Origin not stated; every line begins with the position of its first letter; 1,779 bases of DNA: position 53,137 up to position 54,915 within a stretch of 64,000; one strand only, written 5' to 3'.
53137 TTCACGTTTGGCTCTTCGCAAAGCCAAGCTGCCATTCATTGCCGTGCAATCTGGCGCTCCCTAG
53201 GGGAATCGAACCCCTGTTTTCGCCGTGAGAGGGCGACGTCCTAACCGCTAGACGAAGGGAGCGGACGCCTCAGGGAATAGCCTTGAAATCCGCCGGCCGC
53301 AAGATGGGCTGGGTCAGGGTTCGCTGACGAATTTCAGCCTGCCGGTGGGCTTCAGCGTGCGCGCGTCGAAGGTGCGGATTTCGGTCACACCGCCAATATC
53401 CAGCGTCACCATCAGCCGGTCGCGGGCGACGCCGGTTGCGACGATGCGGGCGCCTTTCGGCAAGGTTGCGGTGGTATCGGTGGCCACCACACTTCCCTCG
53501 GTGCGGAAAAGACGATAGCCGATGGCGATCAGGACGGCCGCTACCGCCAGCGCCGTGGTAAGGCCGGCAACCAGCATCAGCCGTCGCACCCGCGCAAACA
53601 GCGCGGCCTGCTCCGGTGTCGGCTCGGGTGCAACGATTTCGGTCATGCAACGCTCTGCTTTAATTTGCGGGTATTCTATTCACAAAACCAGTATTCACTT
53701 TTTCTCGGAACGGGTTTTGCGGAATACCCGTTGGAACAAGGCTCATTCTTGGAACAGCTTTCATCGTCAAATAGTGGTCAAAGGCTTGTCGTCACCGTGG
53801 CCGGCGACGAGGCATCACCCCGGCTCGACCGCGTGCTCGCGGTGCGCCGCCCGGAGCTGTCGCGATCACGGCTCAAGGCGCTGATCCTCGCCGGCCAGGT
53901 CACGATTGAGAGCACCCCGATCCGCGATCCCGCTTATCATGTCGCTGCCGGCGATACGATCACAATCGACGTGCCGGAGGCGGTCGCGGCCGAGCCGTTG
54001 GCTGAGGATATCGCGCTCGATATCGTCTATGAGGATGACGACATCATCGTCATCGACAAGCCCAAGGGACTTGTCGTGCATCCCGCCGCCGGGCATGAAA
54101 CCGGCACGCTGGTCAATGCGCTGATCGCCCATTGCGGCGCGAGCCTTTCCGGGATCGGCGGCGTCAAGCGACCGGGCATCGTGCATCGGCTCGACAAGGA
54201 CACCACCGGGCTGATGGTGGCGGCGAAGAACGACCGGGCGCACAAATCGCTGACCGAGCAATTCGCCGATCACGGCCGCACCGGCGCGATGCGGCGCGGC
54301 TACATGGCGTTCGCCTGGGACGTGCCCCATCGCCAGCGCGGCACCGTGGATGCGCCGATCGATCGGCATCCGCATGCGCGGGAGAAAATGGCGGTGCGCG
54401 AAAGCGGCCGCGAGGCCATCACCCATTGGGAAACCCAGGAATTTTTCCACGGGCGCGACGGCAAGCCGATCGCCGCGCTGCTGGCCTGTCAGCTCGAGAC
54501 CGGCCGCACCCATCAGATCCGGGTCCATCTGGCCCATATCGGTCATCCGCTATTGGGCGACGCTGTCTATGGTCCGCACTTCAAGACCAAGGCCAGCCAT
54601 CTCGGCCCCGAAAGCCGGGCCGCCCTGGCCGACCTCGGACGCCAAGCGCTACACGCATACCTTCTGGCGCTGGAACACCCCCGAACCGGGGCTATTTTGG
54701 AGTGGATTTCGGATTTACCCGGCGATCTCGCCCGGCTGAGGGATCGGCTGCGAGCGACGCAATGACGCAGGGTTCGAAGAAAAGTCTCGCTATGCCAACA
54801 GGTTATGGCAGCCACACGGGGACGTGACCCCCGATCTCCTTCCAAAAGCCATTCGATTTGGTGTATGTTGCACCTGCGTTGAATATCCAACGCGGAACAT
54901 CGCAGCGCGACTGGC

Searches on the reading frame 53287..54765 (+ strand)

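Call 45: search_protein_families(library=pfam, proteins=[window:53287-54765:+], max_evalue=0.001)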
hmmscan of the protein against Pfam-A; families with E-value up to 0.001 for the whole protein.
window:53287-54765:+ (492 aa): 2 families
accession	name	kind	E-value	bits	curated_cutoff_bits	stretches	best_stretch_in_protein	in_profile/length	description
PF00849.27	PseudoU_synth_2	-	3.2e-28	99.3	26.8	1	252-417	1-152/152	RNA pseudouridylate synthase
PF01479.30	S4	-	1.5e-07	31.5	22.8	1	179-225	2-48/48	S4 domain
